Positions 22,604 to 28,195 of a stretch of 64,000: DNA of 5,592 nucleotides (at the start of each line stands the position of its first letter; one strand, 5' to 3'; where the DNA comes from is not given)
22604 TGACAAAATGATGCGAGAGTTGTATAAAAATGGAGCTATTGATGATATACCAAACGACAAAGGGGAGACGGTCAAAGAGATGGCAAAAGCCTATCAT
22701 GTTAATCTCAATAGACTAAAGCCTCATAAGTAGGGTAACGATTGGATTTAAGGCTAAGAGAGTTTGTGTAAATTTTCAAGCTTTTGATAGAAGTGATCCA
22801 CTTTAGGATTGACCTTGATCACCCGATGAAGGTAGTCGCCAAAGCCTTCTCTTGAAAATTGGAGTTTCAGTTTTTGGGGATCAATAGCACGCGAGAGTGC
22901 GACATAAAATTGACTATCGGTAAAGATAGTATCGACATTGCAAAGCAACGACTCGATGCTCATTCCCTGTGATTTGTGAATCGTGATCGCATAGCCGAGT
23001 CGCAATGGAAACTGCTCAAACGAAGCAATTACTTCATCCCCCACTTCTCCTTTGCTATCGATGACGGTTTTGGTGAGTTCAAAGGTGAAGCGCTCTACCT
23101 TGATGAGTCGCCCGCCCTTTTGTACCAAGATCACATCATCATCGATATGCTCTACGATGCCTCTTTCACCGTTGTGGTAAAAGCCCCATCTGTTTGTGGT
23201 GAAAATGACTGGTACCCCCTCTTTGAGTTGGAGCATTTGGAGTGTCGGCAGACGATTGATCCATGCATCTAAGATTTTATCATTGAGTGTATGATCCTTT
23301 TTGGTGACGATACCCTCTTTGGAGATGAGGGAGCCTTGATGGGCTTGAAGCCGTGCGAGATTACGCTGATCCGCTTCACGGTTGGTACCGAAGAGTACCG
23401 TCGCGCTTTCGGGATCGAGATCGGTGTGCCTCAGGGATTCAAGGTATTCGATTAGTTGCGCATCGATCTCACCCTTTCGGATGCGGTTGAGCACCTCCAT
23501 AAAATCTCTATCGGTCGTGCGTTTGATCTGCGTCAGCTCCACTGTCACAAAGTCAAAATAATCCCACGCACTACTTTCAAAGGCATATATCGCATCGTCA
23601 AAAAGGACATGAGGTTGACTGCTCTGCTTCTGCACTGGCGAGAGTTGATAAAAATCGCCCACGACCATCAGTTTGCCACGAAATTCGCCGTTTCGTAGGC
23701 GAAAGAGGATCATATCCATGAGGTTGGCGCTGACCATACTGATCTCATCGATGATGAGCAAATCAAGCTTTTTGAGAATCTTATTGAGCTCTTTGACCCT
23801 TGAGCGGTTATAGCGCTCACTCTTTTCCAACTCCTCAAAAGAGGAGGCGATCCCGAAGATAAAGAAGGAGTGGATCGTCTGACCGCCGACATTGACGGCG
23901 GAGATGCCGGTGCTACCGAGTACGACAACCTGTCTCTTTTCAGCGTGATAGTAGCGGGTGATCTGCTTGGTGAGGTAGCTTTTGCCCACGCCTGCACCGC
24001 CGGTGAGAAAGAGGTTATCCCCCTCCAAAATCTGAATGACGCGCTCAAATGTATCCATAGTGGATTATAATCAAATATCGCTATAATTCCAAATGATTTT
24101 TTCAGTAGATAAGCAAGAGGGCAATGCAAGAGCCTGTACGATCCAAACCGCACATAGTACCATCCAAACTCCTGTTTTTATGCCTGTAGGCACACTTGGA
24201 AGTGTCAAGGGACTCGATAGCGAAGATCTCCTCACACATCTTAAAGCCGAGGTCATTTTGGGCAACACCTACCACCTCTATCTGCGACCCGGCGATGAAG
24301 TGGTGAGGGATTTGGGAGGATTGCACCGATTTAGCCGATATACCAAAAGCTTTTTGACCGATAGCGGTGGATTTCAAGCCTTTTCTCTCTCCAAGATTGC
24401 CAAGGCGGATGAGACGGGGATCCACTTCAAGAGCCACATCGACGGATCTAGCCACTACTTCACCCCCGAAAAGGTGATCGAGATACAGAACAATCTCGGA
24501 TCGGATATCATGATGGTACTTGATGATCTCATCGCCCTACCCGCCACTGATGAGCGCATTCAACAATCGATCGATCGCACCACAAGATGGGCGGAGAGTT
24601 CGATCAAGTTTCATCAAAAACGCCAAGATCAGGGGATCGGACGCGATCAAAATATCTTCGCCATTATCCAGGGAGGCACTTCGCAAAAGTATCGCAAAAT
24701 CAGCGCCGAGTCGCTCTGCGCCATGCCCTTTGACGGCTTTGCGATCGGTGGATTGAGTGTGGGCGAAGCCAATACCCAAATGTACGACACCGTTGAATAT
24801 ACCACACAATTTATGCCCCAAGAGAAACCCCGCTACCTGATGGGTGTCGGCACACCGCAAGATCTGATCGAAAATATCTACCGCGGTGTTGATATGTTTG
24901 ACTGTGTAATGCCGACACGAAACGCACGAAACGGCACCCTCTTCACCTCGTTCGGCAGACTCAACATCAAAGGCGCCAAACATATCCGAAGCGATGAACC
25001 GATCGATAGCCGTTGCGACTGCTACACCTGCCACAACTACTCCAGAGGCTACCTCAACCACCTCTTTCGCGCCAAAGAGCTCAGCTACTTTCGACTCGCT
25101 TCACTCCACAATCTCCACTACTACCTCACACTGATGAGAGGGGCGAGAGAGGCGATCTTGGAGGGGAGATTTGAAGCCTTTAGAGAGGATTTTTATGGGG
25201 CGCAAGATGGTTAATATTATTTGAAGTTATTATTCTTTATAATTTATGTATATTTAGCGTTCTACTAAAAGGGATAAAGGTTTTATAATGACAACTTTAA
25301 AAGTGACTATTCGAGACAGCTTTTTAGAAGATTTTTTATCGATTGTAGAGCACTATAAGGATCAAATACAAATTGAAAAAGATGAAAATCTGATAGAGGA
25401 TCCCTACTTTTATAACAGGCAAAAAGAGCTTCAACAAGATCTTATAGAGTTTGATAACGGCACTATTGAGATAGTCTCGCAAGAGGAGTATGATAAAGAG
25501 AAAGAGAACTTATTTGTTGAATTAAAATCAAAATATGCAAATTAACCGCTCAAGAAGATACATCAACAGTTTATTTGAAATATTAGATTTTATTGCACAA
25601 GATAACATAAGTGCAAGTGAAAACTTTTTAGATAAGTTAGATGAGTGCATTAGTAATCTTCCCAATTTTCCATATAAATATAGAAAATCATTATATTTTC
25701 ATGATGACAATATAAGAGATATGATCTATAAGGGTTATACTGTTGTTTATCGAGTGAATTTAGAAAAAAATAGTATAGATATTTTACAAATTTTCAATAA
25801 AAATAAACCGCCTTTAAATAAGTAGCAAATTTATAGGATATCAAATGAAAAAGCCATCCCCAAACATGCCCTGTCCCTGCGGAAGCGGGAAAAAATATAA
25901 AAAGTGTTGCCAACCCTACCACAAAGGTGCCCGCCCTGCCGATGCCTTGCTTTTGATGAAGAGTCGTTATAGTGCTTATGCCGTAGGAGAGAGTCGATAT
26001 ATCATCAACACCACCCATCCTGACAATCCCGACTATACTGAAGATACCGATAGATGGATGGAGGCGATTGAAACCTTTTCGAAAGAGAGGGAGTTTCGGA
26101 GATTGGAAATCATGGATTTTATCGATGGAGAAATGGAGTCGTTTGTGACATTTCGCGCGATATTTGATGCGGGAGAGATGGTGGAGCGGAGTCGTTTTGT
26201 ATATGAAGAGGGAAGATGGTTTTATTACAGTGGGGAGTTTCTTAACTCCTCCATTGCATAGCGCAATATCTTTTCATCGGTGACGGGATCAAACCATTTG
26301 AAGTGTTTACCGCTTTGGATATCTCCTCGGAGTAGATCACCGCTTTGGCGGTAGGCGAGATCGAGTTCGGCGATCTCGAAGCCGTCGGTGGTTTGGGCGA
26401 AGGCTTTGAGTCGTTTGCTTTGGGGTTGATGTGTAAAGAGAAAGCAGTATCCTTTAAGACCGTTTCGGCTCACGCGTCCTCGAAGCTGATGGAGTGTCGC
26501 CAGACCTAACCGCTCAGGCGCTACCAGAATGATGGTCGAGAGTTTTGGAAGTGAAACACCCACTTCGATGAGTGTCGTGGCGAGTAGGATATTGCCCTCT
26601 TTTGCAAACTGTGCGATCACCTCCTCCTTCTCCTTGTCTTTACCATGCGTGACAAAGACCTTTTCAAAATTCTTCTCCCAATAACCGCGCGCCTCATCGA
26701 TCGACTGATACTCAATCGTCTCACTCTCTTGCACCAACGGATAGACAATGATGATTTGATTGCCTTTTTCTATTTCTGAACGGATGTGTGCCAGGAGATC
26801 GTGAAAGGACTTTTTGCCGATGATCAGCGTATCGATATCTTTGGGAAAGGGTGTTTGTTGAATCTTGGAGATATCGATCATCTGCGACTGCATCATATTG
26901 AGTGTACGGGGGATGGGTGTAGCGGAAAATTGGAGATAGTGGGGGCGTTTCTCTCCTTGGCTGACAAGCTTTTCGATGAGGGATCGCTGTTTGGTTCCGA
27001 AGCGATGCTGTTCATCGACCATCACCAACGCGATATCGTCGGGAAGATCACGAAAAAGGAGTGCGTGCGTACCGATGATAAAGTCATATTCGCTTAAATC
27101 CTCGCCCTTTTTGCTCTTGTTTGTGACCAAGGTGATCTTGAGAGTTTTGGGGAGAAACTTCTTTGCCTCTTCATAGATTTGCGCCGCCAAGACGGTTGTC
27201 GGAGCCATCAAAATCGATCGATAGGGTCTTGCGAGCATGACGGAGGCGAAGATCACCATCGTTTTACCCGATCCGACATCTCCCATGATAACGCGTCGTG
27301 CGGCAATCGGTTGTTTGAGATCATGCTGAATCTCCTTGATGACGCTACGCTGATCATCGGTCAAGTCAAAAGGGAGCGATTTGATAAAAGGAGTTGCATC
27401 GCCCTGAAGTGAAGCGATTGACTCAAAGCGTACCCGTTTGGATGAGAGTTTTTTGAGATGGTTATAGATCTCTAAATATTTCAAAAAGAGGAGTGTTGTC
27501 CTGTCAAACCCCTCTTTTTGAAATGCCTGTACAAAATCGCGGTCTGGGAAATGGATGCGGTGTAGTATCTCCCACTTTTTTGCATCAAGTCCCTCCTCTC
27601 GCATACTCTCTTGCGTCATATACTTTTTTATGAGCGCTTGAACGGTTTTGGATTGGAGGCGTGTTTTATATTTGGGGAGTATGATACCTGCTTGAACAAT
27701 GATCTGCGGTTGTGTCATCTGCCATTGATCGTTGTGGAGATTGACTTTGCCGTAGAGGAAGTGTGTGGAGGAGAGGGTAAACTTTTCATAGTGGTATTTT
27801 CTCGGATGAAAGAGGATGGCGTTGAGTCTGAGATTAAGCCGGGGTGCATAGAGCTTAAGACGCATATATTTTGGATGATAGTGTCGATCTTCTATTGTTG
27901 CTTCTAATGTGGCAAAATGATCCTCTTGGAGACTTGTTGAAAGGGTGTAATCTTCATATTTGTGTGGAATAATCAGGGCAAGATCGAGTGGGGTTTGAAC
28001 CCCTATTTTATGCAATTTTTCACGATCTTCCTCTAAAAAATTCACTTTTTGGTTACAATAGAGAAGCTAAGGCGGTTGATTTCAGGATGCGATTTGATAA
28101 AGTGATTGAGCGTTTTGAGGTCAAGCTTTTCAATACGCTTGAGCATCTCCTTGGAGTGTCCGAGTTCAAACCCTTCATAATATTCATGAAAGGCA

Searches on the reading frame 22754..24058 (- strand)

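Call 54: search_protein_families(library=pfam, proteins=[window:22754-24058:-], max_evalue=0.05)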
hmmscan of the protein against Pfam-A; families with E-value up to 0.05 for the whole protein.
window:22754-24058:- (434 aa): 22 families
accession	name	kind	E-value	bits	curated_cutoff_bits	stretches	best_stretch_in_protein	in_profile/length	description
PF05970.20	PIF1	-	3.1e-28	99.3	25.9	1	10-200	19-219/223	PIF1-like helicase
PF13604.12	AAA_30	-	4e-17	63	27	1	16-205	21-180/191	AAA domain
PF13245.12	AAA_19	-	1.1e-14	55.2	25.1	1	7-142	5-132/134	AAA domain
PF13401.12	AAA_22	-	6.9e-06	26.8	27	1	15-127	7-115/130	AAA domain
PF02689.20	Herpes_Helicase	-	3.3e-05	22.5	27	1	355-400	730-777/808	Helicase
PF01443.25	Viral_helicase1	-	4.6e-05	23.8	21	0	19-149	4-109/228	Viral superfamily 1 RNA helicase core domain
PF20720.3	nSTAND3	-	0.00029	21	27.2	1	3-49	6-52/155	Novel STAND NTPase 3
PF07728.20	AAA_5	-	0.001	19.5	22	1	15-117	1-86/139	AAA domain (dynein-related subfamily)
PF13191.12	AAA_16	-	0.0023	18.9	32.6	1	14-44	25-55/167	AAA ATPase domain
PF13538.12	UvrD_C_2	-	0.0035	17.6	27.4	1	355-391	2-45/52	UvrD-like helicase C-terminal domain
PF02562.22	PhoH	-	0.004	17.1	27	0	101-147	123-166/205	PhoH-like protein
PF13479.12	AAA_24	-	0.0044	17.3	27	1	15-122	4-89/195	AAA domain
PF13173.12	AAA_14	-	0.0054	17.2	27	0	16-110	5-75/129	AAA domain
PF00005.33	ABC_tran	-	0.0059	17.7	25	1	9-49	7-47/137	ABC transporter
PF03266.21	NTPase_1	-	0.0062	16.8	23.9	0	15-107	1-90/168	NTPase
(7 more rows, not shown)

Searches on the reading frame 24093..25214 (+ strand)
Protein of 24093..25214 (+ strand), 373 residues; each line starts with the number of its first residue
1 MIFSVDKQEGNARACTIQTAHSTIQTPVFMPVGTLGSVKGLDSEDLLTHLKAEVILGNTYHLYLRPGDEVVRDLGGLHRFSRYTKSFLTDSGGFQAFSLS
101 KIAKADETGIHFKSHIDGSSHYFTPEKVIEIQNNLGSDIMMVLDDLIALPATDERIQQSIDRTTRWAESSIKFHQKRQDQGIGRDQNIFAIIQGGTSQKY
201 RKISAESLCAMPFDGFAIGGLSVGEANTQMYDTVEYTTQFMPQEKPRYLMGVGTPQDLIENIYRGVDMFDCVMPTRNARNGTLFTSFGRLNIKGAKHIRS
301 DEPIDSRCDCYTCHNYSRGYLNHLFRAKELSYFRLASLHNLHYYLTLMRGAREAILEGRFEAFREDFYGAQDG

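Call 54: search_protein_families(library=pfam, proteins=[window:24093-25214:+], max_evalue=0.05)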
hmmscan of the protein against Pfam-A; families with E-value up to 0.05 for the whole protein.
window:24093-25214:+ (373 aa): 1 family
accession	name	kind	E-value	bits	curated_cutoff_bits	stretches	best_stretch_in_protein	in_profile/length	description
PF01702.25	TGT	-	3.6e-154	513.6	26.3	1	11-369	2-353/357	Queuine tRNA-ribosyltransferase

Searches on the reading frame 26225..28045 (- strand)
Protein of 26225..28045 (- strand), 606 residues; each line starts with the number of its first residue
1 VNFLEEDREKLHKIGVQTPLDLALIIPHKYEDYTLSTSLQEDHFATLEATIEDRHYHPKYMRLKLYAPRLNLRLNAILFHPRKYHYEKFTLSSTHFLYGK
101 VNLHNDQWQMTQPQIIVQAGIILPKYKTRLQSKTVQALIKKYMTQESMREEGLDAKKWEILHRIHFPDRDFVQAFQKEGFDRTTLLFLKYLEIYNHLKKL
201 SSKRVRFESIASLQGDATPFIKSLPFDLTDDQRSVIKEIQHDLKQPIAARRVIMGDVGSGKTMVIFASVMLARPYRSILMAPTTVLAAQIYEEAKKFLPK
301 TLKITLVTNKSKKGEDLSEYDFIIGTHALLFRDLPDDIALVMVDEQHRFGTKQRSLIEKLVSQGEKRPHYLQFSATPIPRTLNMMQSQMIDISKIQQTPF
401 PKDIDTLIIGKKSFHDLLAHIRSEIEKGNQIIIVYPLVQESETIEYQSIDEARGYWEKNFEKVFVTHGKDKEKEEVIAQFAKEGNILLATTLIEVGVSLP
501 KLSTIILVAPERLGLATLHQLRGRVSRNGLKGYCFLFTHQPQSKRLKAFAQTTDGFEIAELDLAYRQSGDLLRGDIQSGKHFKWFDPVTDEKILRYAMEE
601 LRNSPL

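Call 54: search_protein_families(library=pfam, proteins=[window:26225-28045:-], max_evalue=0.05)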
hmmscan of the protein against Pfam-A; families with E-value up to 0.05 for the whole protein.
window:26225-28045:- (606 aa): 8 families
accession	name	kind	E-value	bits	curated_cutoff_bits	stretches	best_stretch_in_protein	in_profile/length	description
PF00270.35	DEAD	-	1.2e-21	77.6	26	1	229-383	1-165/167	DEAD/DEAH box helicase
PF04851.21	ResIII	-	1.1e-13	51.8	22.5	1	227-377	3-162/164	Type III restriction enzyme, res subunit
PF00271.37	Helicase_C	-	1.3e-12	48.3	23.5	1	419-529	8-110/110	Helicase conserved C-terminal domain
PF19833.4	RecG_dom3_C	-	0.0005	20.5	26.8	1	552-599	1-49/87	ATP-dependent DNA helicase RecG, domain 3, C-terminal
PF13604.12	AAA_30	-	0.0064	16.7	27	1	228-361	2-112/191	AAA domain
PF00176.29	SNF2-rel_dom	-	0.0067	16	24.9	1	255-383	24-169/290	SNF2-related domain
PF13401.12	AAA_22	-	0.023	15.5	27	0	252-363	9-107/130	AAA domain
PF13245.12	AAA_19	-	0.025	15.2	25.1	0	252-361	15-115/134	AAA domain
